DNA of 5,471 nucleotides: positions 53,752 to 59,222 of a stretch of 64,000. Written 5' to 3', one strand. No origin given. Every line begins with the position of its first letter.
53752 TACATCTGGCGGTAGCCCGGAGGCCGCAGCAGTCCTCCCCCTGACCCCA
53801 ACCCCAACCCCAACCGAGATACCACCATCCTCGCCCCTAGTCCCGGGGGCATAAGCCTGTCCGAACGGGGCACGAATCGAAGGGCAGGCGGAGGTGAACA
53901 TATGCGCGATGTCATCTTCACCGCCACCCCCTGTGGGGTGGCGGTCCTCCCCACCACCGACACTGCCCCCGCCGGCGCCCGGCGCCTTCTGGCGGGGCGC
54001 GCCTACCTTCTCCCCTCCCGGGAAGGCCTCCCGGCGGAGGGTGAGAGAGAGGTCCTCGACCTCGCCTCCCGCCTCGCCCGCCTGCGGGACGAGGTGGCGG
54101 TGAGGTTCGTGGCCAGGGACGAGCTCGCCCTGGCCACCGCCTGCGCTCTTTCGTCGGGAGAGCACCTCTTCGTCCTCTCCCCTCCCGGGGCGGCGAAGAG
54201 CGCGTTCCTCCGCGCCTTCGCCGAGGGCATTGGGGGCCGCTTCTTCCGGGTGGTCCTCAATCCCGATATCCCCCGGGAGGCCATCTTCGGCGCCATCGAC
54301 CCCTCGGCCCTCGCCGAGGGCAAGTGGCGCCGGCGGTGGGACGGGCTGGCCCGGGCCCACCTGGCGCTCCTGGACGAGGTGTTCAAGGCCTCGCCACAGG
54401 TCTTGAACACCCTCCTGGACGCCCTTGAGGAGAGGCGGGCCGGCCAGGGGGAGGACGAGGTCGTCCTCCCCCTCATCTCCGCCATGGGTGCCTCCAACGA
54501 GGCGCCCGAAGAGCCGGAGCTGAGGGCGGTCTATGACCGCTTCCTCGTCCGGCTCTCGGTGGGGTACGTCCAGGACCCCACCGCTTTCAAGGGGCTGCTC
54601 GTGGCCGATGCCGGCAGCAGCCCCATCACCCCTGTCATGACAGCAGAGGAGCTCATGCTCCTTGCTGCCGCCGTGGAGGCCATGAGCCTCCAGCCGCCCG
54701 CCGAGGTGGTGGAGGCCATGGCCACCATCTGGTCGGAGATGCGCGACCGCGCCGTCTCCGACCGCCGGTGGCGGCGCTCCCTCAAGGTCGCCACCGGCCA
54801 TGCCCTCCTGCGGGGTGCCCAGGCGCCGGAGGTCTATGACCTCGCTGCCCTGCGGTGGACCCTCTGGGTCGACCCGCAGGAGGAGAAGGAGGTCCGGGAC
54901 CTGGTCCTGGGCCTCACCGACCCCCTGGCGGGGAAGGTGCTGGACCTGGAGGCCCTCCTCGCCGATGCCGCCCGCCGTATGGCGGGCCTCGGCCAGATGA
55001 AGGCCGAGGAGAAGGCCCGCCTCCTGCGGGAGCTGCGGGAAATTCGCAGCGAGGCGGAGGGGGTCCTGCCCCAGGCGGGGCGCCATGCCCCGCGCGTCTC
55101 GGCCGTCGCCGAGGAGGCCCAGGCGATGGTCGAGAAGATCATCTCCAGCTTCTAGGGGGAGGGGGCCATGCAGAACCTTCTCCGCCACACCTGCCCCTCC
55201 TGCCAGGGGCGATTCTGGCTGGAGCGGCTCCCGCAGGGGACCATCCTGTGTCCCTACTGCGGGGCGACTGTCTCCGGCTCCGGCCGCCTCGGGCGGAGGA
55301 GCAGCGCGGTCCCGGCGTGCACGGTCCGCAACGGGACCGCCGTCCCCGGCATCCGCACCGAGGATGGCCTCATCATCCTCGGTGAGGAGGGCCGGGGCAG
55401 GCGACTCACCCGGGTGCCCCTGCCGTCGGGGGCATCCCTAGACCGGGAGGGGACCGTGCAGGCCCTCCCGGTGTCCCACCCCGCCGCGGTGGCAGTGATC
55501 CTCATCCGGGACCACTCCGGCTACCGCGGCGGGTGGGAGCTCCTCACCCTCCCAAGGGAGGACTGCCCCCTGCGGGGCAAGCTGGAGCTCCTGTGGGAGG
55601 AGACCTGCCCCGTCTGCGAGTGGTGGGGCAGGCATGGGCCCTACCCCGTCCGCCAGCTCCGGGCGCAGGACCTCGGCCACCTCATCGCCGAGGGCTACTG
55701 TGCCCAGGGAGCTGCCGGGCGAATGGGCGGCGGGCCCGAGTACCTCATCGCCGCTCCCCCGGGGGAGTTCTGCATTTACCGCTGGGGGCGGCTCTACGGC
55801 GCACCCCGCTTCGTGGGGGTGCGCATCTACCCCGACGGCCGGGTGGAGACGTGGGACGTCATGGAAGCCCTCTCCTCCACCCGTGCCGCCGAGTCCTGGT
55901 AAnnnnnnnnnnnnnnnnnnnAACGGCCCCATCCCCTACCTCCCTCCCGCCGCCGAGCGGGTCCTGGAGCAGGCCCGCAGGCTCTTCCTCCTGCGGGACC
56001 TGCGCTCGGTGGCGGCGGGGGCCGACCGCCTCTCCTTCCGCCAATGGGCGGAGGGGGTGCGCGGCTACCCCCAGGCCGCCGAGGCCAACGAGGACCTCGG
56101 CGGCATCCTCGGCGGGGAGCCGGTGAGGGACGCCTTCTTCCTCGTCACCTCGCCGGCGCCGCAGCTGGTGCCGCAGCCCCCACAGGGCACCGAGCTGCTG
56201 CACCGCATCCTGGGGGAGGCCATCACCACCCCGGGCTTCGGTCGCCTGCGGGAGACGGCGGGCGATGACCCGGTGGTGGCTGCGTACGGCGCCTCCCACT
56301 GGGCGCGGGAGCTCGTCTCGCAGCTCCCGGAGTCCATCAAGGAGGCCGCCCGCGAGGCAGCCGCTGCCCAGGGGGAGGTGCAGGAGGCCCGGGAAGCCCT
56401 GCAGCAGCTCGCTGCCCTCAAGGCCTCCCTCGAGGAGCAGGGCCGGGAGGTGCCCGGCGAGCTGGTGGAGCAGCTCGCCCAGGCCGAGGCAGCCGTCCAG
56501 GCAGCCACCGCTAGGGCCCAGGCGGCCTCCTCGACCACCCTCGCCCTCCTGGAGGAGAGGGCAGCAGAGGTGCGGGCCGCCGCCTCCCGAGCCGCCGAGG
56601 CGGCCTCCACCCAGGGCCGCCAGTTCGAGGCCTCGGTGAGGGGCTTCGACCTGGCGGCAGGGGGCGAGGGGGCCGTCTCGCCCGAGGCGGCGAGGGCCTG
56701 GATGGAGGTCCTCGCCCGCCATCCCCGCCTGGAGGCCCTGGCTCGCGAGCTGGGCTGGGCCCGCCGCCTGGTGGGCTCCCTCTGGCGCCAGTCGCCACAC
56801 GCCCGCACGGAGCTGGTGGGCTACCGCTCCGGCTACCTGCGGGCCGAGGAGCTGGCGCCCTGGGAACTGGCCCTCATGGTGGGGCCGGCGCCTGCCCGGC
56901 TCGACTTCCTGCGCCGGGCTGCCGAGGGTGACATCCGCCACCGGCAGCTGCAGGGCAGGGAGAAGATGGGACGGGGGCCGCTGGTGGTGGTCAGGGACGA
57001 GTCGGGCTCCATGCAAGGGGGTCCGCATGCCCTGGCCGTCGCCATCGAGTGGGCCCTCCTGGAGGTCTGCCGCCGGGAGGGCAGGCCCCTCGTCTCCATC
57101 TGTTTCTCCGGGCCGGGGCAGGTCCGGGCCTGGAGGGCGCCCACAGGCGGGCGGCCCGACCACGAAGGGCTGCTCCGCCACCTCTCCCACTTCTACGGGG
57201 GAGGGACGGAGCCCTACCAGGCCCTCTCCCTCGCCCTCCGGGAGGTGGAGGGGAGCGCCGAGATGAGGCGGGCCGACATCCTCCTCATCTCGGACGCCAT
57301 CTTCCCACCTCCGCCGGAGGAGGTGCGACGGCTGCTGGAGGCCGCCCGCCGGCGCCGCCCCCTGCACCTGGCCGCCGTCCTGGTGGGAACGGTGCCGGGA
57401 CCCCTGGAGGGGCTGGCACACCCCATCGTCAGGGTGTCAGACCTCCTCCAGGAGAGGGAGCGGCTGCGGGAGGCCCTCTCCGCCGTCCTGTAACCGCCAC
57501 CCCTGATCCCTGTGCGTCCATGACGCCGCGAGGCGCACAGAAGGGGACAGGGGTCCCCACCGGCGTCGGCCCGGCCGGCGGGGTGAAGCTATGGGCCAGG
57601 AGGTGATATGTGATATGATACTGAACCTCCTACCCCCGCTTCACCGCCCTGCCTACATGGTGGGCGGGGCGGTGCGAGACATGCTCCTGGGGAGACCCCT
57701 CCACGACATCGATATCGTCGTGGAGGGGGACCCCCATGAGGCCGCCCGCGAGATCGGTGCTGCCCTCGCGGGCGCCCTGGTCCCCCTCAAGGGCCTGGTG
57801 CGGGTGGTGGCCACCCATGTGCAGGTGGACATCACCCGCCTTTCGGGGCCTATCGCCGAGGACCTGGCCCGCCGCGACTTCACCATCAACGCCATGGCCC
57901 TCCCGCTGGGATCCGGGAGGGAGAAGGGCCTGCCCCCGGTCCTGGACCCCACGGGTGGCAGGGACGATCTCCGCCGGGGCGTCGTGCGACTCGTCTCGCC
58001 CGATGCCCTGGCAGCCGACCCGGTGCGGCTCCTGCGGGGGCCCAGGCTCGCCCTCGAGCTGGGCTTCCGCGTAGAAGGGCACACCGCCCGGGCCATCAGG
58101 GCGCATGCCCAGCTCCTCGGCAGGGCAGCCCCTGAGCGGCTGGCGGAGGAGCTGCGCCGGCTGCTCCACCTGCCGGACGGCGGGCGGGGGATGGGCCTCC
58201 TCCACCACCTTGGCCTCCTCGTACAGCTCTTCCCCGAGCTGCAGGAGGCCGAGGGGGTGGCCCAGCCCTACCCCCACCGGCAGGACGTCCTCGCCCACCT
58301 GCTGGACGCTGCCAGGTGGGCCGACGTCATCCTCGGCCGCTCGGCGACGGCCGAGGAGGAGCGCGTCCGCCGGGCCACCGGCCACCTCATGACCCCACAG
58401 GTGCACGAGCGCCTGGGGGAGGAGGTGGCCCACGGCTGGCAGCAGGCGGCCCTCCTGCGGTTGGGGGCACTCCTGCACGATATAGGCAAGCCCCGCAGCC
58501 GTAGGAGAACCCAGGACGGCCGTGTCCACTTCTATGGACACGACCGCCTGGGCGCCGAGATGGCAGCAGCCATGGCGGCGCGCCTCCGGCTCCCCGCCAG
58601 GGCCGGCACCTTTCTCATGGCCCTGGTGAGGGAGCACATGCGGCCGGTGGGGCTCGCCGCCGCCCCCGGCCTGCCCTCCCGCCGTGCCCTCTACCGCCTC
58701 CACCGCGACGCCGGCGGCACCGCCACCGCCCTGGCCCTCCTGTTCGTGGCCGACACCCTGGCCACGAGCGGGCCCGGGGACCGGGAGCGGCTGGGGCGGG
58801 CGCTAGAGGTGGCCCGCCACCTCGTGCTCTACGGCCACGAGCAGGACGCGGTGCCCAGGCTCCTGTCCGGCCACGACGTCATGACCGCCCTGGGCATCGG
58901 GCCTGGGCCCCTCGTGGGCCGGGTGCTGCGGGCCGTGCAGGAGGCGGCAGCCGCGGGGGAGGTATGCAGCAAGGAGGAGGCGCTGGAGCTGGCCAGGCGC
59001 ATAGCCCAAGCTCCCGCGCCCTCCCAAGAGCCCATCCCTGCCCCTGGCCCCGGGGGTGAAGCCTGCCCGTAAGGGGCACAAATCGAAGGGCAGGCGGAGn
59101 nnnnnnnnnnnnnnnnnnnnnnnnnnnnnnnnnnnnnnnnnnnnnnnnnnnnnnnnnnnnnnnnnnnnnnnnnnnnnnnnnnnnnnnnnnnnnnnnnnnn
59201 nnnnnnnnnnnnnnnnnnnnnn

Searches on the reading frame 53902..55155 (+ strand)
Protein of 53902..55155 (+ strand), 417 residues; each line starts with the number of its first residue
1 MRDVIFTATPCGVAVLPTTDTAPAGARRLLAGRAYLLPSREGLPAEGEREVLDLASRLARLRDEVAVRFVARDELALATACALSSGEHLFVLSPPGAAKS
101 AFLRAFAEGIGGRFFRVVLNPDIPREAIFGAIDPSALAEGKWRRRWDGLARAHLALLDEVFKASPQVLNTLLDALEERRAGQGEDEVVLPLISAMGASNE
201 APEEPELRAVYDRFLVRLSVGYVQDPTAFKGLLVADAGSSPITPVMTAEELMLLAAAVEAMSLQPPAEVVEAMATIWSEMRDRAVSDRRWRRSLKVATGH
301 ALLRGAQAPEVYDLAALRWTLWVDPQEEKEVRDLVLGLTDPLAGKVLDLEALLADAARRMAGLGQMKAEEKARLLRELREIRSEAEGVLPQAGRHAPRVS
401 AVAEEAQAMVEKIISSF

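Call 3: search_protein_families(library=pfam, proteins=[window:53902-55155:+], max_evalue=0.01)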
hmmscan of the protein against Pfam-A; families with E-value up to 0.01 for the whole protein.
window:53902-55155:+ (417 aa): 4 families
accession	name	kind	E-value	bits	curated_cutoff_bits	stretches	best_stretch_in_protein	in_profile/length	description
PF20030.5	bpMoxR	-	7.1e-38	130.2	27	1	57-233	2-178/205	MoxR domain in the MoxR-vWA-beta-propeller ternary systems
PF07728.20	AAA_5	-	5.3e-15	56.1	22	1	88-214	1-139/139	AAA domain (dynein-related subfamily)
PF17868.7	AAA_lid_8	-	2.2e-09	37.4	22.8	1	270-335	3-72/72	AAA lid domain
PF07726.17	AAA_3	-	4.2e-07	30.3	27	1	88-190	1-101/131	ATPase family associated with various cellular activities (AAA)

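Call 4: search_protein_families(library=phrogs, proteins=[window:53902-55155:+], max_evalue=0.01)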
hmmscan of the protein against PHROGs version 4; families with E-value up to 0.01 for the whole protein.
window:53902-55155:+ (417 aa): 5 families
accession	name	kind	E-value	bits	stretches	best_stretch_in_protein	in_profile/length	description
phrog_19600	-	other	9.3e-44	150.9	1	52-369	47-370/447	ATPase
phrog_26492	-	other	4.1e-10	39.8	1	51-217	14-187/618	ATPase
phrog_20895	-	other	7.8e-07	28.9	1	58-216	26-191/586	ATPase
phrog_16448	-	other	0.00012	21.5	1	79-227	442-598/680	ATPase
phrog_21479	-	unknown function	0.0073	17.3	0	90-110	30-50/68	-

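Call 7: search_protein_families(library=ncbifam, proteins=[window:53902-55155:+], max_evalue=0.1)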
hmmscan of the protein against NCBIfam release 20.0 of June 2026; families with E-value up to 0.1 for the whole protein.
window:53902-55155:+ (417 aa): 1 family
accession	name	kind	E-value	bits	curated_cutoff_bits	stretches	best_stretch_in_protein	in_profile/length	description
NF010054.0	PRK13531.1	equivalog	8.2e-35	120.8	681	1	53-343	6-306/498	ATPase RavA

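Call 8: search_protein_families(library=padloc, proteins=[window:53902-55155:+], max_evalue=0.1)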
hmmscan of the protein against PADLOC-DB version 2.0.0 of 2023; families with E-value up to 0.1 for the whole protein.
window:53902-55155:+ (417 aa): 1 family
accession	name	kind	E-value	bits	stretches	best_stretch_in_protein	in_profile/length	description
PDLC04140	mad8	-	0.05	11.1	1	81-140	22-68/314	mads_8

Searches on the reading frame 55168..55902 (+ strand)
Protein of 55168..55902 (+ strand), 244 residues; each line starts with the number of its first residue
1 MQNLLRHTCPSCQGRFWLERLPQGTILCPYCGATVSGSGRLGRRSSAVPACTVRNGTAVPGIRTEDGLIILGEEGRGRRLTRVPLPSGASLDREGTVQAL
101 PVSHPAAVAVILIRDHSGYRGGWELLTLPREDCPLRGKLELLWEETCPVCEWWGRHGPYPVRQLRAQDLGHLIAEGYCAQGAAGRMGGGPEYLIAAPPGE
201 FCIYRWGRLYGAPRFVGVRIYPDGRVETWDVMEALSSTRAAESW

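Call 3: search_protein_families(library=pfam, proteins=[window:55168-55902:+], max_evalue=0.01)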
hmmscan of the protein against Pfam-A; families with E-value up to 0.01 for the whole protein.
window:55168-55902:+ (244 aa): 4 families
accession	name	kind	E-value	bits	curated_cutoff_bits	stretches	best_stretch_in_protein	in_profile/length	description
PF08271.17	Zn_Ribbon_TF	-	0.0023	17.9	29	1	8-33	2-27/43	TFIIB zinc-binding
PF06677.18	Auto_anti-p27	-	0.0028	18.2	24.1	0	4-32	13-40/40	Sjogren's syndrome/scleroderma autoantigen 1 (Autoantigen p27)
PF09538.15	FYDLN_acid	-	0.0069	17.5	23.9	0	6-40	9-41/105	Protein of unknown function (FYDLN_acid)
PF17915.7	zf_Rg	-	0.0097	15.7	25.5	0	4-31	5-31/49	Reverse gyrase zinc finger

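Call 4: search_protein_families(library=phrogs, proteins=[window:55168-55902:+], max_evalue=0.01)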
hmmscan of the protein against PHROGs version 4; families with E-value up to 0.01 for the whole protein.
window:55168-55902:+ (244 aa): 0 families

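Call 7: search_protein_families(library=ncbifam, proteins=[window:55168-55902:+], max_evalue=0.1)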
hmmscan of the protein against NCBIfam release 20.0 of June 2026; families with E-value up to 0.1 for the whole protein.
window:55168-55902:+ (244 aa): 1 family
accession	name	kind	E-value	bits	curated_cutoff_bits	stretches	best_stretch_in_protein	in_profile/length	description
NF003058.0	PRK03976.1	equivalog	0.0011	18.9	87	1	6-38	36-67/91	50S ribosomal protein L37ae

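Call 8: search_protein_families(library=padloc, proteins=[window:55168-55902:+], max_evalue=0.1)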
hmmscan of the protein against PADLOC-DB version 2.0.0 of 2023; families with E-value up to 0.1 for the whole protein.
window:55168-55902:+ (244 aa): 0 families

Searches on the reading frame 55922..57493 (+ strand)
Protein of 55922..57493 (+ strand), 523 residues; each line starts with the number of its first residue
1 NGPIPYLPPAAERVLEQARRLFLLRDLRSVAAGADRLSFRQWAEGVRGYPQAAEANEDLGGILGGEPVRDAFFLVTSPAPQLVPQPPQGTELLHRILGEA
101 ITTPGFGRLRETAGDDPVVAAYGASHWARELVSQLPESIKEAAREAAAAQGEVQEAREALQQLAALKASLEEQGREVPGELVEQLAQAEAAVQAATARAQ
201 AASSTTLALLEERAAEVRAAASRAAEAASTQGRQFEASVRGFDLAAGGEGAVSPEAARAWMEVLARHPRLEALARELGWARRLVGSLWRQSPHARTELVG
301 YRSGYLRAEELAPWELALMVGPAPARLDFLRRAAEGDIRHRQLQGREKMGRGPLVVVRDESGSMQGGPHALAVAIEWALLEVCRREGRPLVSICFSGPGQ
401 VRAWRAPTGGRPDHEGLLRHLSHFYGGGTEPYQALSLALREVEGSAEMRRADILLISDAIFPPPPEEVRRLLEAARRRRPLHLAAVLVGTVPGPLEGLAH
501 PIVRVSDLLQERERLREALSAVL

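Call 3: search_protein_families(library=pfam, proteins=[window:55922-57493:+], max_evalue=0.01)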
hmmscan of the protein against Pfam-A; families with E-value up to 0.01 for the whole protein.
window:55922-57493:+ (523 aa): 2 families
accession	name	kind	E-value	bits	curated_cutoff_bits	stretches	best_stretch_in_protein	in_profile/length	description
PF13519.12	VWA_2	-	8.6e-06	26.8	27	1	354-459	1-106/107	von Willebrand factor type A domain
PF05762.20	VWA_CoxE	-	0.0028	17.5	26.4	0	418-478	116-178/222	VWA domain containing CoxE-like protein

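Call 4: search_protein_families(library=phrogs, proteins=[window:55922-57493:+], max_evalue=0.01)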
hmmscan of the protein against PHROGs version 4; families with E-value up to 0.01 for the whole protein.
window:55922-57493:+ (523 aa): 1 family
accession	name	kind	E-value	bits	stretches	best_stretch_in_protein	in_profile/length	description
phrog_24053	-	unknown function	3.3e-14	53.6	1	250-509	245-500/515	-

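Call 7: search_protein_families(library=ncbifam, proteins=[window:55922-57493:+], max_evalue=0.1)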
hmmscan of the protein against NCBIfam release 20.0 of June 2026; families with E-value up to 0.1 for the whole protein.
window:55922-57493:+ (523 aa): 1 family
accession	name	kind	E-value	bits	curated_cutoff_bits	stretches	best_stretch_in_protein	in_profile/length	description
NF008230.0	PRK10997.1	equivalog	1.9e-12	47.2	500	1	339-486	311-453/487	ATPase RavA stimulator ViaA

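Call 8: search_protein_families(library=padloc, proteins=[window:55922-57493:+], max_evalue=0.1)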
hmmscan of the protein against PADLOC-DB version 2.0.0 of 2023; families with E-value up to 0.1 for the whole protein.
window:55922-57493:+ (523 aa): 2 families
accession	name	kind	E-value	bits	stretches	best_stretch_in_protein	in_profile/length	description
PDLC01908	CARF5--CARF_ADA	-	0.0021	15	1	186-265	368-443/605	-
PDLC00513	JetC1|JetC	-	0.012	11.7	1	130-236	634-738/1140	DUF3584 domain; MukB-like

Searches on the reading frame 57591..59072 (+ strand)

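Call 3: search_protein_families(library=pfam, proteins=[window:57591-59072:+], max_evalue=0.01)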
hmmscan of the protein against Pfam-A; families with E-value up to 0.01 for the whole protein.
window:57591-59072:+ (493 aa): 4 families
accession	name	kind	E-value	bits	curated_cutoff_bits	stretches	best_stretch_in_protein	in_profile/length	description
PF01743.26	PolyA_pol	-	6.5e-20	72.2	23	2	86-133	85-126/126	Poly A polymerase head domain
PF12627.12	PolyA_pol_RNAbd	-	3.8e-16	59.1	22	1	158-219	1-62/64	Probable RNA and SrmB- binding site of polymerase A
PF01966.28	HD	-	8.5e-10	39.4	22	1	277-390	17-113/116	HD domain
PF13735.12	tRNA_NucTran2_2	-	0.00028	21.4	27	1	426-465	106-145/149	tRNA nucleotidyltransferase domain 2 putative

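Call 4: search_protein_families(library=phrogs, proteins=[window:57591-59072:+], max_evalue=0.01)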
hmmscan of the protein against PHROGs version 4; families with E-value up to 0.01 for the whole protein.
window:57591-59072:+ (493 aa): 4 families
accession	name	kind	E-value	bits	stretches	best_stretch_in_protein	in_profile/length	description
phrog_2244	-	DNA, RNA and nucleotide metabolism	6e-42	145.5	1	21-376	5-310/392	tRNA nucleotidyltransferase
phrog_24229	-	DNA, RNA and nucleotide metabolism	4.2e-14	53.6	2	86-191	103-204/245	tRNA nucleotidyltransferase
phrog_1614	-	DNA, RNA and nucleotide metabolism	1.3e-08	35.9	1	21-109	37-152/268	nucleotidyltransferase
phrog_6931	-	unknown function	0.00073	19.8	1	284-325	55-98/343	-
